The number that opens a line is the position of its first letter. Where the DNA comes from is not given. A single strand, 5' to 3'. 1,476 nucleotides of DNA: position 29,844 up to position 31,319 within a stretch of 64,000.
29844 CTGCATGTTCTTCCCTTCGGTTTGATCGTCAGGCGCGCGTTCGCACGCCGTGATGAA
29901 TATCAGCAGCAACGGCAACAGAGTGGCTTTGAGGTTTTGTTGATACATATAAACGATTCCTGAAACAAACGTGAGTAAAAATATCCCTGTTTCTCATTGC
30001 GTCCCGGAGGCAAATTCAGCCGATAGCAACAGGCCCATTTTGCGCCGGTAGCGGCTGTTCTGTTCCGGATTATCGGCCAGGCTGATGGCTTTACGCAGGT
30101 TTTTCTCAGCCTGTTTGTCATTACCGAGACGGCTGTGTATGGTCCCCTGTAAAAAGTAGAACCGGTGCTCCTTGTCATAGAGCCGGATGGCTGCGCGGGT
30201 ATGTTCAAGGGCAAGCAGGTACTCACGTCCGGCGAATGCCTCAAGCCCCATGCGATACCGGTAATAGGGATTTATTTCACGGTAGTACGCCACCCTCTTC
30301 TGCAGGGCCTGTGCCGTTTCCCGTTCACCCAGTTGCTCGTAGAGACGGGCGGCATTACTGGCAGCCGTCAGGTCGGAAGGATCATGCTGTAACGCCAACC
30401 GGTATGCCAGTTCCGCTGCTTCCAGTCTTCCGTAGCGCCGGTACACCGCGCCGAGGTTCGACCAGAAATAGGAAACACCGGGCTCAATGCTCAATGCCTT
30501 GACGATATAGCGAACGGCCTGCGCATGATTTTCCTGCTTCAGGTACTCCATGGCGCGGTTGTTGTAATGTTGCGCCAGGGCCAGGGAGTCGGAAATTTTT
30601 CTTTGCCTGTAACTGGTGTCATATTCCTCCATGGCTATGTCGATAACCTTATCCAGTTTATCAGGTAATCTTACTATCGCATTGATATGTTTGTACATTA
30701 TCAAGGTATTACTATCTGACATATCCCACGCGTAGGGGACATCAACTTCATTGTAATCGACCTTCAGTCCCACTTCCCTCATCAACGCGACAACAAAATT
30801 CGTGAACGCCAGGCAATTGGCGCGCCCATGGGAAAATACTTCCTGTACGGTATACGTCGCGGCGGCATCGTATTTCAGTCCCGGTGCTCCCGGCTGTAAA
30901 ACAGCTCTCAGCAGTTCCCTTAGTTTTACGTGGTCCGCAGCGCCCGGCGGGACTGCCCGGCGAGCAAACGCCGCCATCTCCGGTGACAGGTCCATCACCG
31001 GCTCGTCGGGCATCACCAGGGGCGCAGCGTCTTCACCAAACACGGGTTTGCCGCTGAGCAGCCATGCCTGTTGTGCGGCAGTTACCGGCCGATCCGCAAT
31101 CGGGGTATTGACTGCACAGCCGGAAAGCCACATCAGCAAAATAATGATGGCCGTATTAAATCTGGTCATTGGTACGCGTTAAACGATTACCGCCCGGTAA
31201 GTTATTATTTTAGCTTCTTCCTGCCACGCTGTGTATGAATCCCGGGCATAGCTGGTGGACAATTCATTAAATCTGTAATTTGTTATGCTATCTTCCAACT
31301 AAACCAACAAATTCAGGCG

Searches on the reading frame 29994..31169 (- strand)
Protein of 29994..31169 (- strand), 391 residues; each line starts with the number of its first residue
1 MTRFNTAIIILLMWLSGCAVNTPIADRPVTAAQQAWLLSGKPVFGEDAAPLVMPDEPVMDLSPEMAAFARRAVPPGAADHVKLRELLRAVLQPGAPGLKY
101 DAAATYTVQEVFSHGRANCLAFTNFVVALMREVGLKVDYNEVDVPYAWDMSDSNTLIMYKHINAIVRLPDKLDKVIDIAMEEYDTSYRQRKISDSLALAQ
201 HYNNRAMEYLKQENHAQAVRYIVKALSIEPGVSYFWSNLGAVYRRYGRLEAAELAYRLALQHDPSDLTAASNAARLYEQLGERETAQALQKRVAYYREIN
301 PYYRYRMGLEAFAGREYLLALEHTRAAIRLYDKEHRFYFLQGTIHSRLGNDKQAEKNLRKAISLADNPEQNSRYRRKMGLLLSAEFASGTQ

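Call 7: search_protein_families(library=pfam, proteins=[window:29994-31169:-])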
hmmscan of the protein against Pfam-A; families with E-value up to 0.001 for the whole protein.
window:29994-31169:- (391 aa): 13 families
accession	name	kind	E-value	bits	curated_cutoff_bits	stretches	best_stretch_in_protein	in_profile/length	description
PF00515.34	TPR_1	-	6.1e-18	64.2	27.8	2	235-266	3-34/34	Tetratricopeptide repeat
PF13181.12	TPR_8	-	3.1e-16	58.5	25.7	1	336-367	2-33/34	Tetratricopeptide repeat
PF07719.23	TPR_2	-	7.2e-16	57.4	27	1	234-266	2-34/34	Tetratricopeptide repeat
PF13431.12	TPR_17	-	1.7e-09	37.6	24.4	0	224-253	4-33/34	Tetratricopeptide repeat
PF13432.12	TPR_16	-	1.1e-07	32.6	32.7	1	205-266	3-64/65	Tetratricopeptide repeat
PF13424.12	TPR_12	-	3.5e-07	30.8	30.1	0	186-228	29-74/77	Tetratricopeptide repeat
PF14559.12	TPR_19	-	8.1e-07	29.7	25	0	247-293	5-51/68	Tetratricopeptide repeat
PF13176.12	TPR_7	-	3.5e-06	27.1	27.9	0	236-266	2-34/36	Tetratricopeptide repeat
PF13428.12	TPR_14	-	6.3e-06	26.8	23.5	0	236-276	4-44/44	Tetratricopeptide repeat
PF13374.12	TPR_10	-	1.9e-05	24.9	27.5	0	199-228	2-31/42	Tetratricopeptide repeat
PF13429.12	TPR_15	-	3.4e-05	23.8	26.2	0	204-284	114-197/280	Tetratricopeptide repeat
PF13371.12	TPR_9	-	0.00012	22.4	35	1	209-275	5-71/73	Tetratricopeptide repeat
PF12569.14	NatA_aux_su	-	0.00086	18.8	33.3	0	197-287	197-280/515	N-terminal acetyltransferase A, auxiliary subunit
